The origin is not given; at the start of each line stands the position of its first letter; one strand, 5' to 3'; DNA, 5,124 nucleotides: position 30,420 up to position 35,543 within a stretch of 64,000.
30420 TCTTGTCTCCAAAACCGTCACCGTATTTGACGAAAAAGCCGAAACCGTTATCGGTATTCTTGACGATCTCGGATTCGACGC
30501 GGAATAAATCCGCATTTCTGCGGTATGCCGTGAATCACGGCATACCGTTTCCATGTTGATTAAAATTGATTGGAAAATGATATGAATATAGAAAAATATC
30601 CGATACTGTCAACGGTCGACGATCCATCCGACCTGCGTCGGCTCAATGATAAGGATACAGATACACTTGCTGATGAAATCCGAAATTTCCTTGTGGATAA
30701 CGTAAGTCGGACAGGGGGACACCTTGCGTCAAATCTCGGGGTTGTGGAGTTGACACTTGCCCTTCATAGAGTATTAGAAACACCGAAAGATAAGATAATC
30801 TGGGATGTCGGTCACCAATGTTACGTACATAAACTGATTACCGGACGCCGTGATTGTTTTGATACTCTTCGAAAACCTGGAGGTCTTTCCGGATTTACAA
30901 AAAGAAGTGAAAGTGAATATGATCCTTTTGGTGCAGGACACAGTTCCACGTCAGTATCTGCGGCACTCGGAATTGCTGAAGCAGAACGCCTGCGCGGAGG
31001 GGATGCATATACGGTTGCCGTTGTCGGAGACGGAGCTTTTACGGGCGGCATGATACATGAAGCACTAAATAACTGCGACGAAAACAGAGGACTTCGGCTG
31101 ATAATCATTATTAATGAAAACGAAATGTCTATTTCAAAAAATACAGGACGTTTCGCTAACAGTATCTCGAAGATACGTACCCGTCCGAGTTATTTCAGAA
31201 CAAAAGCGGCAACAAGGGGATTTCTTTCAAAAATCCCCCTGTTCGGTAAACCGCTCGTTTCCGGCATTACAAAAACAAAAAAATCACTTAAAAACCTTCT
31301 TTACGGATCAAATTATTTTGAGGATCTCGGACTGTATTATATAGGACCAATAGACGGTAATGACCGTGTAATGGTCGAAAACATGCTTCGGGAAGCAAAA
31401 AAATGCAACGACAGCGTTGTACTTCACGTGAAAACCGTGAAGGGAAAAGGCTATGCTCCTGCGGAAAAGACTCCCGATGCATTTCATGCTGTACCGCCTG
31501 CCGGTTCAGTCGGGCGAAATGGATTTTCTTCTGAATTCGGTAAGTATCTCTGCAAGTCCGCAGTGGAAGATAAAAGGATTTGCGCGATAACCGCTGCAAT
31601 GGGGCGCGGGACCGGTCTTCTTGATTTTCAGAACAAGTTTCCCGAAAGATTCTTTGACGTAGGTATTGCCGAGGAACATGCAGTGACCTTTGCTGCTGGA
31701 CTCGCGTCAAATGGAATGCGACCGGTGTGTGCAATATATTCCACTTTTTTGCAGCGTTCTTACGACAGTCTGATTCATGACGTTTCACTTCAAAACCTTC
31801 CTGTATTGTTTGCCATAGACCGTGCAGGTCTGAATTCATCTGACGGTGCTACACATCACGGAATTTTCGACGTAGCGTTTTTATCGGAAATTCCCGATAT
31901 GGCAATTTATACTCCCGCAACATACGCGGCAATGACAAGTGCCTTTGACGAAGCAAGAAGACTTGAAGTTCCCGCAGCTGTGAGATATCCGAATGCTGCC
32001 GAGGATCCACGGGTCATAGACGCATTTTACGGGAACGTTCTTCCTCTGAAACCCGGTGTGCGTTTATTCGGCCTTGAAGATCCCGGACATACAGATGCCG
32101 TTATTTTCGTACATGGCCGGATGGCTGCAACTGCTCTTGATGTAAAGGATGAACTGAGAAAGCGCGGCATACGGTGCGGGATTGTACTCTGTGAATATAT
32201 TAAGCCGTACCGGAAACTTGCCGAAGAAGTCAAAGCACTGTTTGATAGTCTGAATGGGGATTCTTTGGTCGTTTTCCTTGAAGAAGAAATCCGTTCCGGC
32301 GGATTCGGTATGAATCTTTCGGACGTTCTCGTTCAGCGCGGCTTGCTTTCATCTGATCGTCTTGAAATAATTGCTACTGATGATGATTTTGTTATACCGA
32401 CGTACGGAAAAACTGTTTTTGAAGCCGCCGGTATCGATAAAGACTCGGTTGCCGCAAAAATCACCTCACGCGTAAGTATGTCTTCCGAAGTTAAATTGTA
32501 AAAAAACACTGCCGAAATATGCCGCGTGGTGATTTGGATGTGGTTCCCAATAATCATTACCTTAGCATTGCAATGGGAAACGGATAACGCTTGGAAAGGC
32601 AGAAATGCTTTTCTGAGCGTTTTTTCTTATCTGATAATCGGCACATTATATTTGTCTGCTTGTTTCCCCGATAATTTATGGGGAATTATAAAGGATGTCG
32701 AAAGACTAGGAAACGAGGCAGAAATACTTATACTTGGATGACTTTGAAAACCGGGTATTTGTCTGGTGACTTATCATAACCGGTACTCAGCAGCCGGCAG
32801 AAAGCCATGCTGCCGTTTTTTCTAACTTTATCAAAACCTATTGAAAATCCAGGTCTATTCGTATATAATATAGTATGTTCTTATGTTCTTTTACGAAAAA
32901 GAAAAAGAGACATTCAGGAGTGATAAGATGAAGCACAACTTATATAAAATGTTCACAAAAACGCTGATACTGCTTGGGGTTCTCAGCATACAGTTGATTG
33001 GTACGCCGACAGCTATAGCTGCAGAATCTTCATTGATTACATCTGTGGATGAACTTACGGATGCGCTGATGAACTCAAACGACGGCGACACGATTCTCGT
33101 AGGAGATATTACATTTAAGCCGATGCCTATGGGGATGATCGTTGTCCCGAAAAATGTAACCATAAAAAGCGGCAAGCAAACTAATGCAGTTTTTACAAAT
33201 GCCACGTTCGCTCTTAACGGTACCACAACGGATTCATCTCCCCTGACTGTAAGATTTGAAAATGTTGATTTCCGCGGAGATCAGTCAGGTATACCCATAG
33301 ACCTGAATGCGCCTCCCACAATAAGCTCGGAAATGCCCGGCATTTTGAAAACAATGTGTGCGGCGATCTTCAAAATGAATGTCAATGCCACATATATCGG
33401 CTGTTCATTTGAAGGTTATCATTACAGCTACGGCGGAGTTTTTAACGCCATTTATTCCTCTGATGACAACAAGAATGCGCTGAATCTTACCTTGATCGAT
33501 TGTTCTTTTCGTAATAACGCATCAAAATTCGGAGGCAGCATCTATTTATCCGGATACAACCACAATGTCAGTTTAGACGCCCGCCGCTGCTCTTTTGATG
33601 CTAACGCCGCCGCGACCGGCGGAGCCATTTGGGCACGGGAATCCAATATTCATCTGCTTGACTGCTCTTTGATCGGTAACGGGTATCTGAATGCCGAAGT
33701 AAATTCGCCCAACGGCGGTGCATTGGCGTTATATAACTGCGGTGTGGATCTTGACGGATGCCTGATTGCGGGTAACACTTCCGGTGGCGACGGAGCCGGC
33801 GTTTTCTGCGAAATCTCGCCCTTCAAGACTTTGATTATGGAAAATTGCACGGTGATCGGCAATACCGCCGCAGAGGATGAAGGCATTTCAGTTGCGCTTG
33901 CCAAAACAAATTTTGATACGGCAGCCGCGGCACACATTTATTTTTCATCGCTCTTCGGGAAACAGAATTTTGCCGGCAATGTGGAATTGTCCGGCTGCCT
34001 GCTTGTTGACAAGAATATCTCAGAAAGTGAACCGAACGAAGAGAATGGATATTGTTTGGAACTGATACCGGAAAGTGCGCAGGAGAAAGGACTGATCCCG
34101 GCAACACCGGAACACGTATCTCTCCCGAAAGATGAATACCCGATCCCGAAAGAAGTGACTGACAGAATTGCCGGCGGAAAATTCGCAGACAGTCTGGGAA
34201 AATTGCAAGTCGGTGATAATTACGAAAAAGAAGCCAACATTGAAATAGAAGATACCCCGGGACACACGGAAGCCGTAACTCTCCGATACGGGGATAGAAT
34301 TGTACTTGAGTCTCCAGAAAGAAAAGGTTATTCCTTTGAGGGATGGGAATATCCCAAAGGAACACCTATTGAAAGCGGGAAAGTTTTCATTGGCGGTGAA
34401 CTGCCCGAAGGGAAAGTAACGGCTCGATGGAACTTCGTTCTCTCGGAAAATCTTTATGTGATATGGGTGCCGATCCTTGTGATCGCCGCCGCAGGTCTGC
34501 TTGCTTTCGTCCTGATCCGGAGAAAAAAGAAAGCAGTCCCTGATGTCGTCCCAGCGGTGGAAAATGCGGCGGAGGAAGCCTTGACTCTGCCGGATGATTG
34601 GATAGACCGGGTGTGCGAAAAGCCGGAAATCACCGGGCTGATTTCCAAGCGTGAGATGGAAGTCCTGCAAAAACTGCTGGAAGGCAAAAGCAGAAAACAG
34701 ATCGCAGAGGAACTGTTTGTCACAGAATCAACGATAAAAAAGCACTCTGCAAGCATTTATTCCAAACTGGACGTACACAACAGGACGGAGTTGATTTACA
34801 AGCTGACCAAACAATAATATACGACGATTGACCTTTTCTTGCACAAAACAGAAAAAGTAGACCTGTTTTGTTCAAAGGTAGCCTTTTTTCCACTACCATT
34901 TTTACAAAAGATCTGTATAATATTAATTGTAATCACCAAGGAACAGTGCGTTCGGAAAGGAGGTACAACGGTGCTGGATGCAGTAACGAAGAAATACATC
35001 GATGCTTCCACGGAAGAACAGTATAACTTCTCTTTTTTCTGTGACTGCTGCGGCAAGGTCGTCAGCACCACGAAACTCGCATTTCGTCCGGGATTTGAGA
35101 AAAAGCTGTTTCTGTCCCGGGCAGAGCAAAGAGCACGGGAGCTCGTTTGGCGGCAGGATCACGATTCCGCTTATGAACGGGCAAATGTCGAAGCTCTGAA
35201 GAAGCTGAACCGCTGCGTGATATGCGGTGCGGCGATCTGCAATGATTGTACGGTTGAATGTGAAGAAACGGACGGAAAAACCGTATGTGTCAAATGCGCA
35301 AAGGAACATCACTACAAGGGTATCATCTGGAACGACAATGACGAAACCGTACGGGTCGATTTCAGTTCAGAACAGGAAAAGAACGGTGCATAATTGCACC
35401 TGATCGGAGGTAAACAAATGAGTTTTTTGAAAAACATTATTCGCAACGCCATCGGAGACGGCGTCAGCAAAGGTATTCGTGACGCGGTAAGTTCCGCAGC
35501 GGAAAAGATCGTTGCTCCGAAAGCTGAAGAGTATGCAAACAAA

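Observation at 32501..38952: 6.4-kb accessory segment sits between the two exactly complementary arms of what reads as one dxs/ldh bidirectional terminator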

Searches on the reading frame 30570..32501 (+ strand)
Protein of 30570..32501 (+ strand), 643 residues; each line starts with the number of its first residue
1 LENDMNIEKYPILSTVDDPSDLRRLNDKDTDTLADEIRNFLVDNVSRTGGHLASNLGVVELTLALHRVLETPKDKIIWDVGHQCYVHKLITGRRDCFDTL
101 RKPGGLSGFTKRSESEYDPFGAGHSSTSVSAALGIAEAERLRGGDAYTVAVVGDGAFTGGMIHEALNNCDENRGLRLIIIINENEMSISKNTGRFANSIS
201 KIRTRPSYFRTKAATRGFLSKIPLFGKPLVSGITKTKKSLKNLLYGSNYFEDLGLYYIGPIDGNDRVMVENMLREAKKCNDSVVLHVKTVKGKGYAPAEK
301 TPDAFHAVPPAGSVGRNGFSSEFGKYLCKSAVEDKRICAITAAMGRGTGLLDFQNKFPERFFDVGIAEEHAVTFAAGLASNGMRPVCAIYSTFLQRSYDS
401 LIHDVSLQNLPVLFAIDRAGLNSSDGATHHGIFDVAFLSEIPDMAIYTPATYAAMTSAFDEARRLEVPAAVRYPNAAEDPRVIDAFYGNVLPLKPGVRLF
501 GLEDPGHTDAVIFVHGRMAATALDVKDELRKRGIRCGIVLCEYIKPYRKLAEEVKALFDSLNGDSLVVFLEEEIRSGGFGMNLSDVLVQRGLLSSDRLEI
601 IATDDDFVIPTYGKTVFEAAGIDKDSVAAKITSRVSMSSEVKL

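Call 4: search_protein_families(library=pfam, proteins=[window:30570-32501:+], max_evalue=0.01)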
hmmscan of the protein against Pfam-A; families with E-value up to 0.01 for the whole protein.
window:30570-32501:+ (643 aa): 7 families
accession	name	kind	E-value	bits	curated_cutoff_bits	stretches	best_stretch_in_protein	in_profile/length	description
PF13292.11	DXP_synthase_N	-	1.1e-107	359.8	21.2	1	13-289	1-274/274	1-deoxy-D-xylulose-5-phosphate synthase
PF02779.29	Transket_pyr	-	3.1e-36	125.1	27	1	323-474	9-168/174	Transketolase, pyrimidine binding domain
PF02780.25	Transketolase_C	-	2.3e-07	31.2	25.9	1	507-626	9-123/124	Transketolase, C-terminal domain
PF00676.26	E1_dh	-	2.7e-05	23.7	22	1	124-192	102-169/300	Dehydrogenase E1 component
PF00456.26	Transketolase_N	-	0.00031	20.3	22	0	145-193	144-192/334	Transketolase, thiamine diphosphate binding domain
PF02775.26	TPP_enzyme_C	-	0.002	18.4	21.9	1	117-186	22-86/151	Thiamine pyrophosphate enzyme, C-terminal TPP binding domain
PF17147.9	PFOR_II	-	0.0079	17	27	0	509-583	2-71/102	Pyruvate:ferredoxin oxidoreductase core domain II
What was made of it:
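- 30570..32501 (+): dxs (1-deoxy-D-xylulose-5-phosphate synthase), the core gene on the left flank. Pfam DXP_synthase_N E = 1e-107 (call 4).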

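Call 7: find_related_loci(query=window:30570-32501:+, collection=genome_contigs, flank=10000)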
Query window:30570-32501:+ (643 aa) in genome_contigs; peptide patterns used: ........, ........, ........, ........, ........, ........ (x = any residue, [..] = any of these).
144 stretches matched a pattern; 101 encode a relative of the query (tblastn E <= 1e-3); the best 80 are kept; 80 distinct loci.
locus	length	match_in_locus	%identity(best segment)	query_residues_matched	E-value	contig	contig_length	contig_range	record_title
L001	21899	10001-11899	64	4-631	0e+0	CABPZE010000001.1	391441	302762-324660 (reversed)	MAG TPA_asm: uncultured Anaerotruncus sp. isolate MGYG-HGUT-00371 genome assembly, contig: GUT_GENOME008042_1, whole gen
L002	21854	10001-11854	63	10-631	0e+0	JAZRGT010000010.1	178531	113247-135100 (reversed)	MAG: Eubacteriales bacterium isolate T1900045487_YK20190181.MAGScoT_cleanbin_000034 SGB_7356_k141_2977823, whole genome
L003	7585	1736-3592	64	5-627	0e+0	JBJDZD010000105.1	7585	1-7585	MAG: Eubacteriales bacterium isolate LOHA14_bin.037 NODE_4740_length_7585_cov_6.558300, whole genome shotgun sequence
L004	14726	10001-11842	65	8-618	0e+0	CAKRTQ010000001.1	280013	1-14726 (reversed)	MAG: uncultured Eubacteriales bacterium isolate REFINED_METABAT215_TOP10_CONTIGS_1500_ASSEMBLY_K77_MERGED__Hadza_MoBio_h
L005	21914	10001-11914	63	6-640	0e+0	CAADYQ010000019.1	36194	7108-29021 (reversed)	MAG TPA_asm: Clostridia bacterium, isolate HGM12681, WGS project CAADYQ010000000 data, contig: ERS396355_37_k85_55378, w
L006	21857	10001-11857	63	9-631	0e+0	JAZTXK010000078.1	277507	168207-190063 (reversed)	MAG: Eubacteriales bacterium isolate T1900045330_YK20190019.MAGScoT_cleanbin_000010 SGB_6514_k141_2784477, whole genome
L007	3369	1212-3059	64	6-618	0e+0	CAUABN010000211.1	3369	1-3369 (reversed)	MAG TPA_asm: uncultured Anaerotruncus sp. isolate ERR9762711_bin.22_MetaWRAP_v1.3_MAG genome assembly, contig: ERZ185340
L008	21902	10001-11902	62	8-635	0e+0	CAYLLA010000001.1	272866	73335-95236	MAG TPA_asm: uncultured Ruminococcus sp. isolate SRP313737_co1_357 genome assembly, contig: NODE_18_length_272866_cov_15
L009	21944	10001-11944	61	1-643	0e+0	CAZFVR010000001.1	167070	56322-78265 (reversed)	MAG TPA_asm: uncultured Ruminococcus sp. isolate SRP350583_co2_380 genome assembly, contig: NODE_29_length_167070_cov_92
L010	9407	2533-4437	61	1-632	0e+0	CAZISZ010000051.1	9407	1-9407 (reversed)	MAG TPA_asm: uncultured Ruminococcus sp. isolate SRP225648_co1_540 genome assembly, contig: NODE_18770_length_9407_cov_5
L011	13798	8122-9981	61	9-631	0e+0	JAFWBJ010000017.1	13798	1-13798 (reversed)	MAG: Clostridia bacterium isolate RGIG5585 Sheep_Colon.Co__c440145, whole genome shotgun sequence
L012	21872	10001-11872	59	6-632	0e+0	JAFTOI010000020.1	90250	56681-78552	MAG: Clostridia bacterium isolate RGIG4001 Roe_deer_Cecum-4__c1433, whole genome shotgun sequence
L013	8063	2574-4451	58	8-631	0e+0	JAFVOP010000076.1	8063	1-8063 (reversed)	MAG: Clostridia bacterium isolate RGIG5253 Sheep_Colon-1__c499682, whole genome shotgun sequence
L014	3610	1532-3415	58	6-631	0e+0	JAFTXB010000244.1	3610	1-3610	MAG: Clostridia bacterium isolate RGIG4228 Roe_deer_Colon-4__c395002, whole genome shotgun sequence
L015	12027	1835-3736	58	1-631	0e+0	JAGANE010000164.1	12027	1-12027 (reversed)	MAG: Clostridia bacterium isolate RGIG8595 Water_deer_Cecum.Co__c646505, whole genome shotgun sequence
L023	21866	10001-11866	55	6-635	0e+0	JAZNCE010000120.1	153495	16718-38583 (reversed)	MAG: Eubacteriales bacterium isolate T1900044737_TS20190203.MAGScoT_cleanbin_000006 SGB_2028_k141_2904205, whole genome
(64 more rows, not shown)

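Call 16: find_encoding_contigs(protein=window:30570-32501:+, flank=10000, max_places=10)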
Protein window:30570-32501:+ (643 aa): no gene with exactly this product is on record in the collection.
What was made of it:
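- Tried and rejected: The ORF start is probably not the called start (call 16).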

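Call 98: search_protein_families(library=pfam, proteins=[L023:12816-13892:+, L023:11915-12322:+], max_evalue=0.001)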
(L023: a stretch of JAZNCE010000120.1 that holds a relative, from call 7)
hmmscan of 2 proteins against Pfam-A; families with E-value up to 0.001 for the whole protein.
L023:12816-13892:+ (358 aa): 3 families
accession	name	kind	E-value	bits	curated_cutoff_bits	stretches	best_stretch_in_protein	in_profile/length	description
PF01381.28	HTH_3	-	3.3e-13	49.9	23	1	11-65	1-55/55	Helix-turn-helix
PF13560.12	HTH_31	-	1.3e-07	32.3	27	1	7-64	2-60/64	Helix-turn-helix domain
PF13443.12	HTH_26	-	2.4e-06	28.1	22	1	10-71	1-63/63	Cro/C1-type HTH DNA-binding domain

L023:11915-12322:+ (135 aa): 1 family
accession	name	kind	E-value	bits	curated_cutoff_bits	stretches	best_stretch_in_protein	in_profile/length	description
PF13630.11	SdpI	-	1.3e-23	83.4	28.2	1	42-119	3-70/71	SdpI/YfhL protein family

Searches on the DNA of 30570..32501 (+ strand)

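Call 97: search_rna_families(source=L023, start=12250, end=14100, threshold=evalue, max_evalue=1)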
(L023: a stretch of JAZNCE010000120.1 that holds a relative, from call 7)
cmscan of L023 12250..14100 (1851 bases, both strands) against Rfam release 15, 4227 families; matches with E-value up to 1: 3.
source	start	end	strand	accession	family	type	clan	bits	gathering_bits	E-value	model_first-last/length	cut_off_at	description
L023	13856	13929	+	RF02837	anti-hemB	Gene; sRNA;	-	19.3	49.5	0.16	1-81/81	no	Burkholderia RNA 7 (anti-hemB)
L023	12331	12437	-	RF01702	Cyano-2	Gene; sRNA;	-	17.5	40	0.15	1-204/204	no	Cyano-2 RNA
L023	13860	13933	+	RF02076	STnc100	Gene; sRNA;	-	17.1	47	0.67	1-206/206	no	Gammaproteobacterial sRNA STnc100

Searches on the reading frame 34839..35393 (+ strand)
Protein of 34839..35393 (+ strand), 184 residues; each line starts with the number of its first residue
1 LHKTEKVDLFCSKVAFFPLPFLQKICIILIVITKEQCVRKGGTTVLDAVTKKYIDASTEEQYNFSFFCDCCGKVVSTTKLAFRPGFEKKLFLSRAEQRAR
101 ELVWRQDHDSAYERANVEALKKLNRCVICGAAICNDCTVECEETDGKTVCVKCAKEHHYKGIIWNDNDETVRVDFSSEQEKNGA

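Call 4: search_protein_families(library=pfam, proteins=[window:34839-35393:+], max_evalue=0.01)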
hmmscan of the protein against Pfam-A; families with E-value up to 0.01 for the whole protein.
window:34839-35393:+ (184 aa): 0 families

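Call 69: search_protein_families(library=ncbifam, proteins=[window:34839-35393:+], max_evalue=0.01)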
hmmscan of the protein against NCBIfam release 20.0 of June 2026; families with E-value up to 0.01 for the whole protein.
window:34839-35393:+ (184 aa): 0 families

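Call 70: search_protein_families(library=padloc, proteins=[window:34839-35393:+], max_evalue=0.01)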
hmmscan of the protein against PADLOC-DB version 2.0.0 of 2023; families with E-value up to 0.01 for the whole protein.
window:34839-35393:+ (184 aa): 0 families

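Call 71: search_protein_families(library=phrogs, proteins=[window:34839-35393:+], max_evalue=0.01)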
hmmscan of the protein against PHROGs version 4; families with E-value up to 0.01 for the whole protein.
window:34839-35393:+ (184 aa): 0 families
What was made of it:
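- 34839..35393 (+): Cys-rich small protein. Homologues are about 143 aa, so the true start is probably internal. No family hit (calls 4, 69-71).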
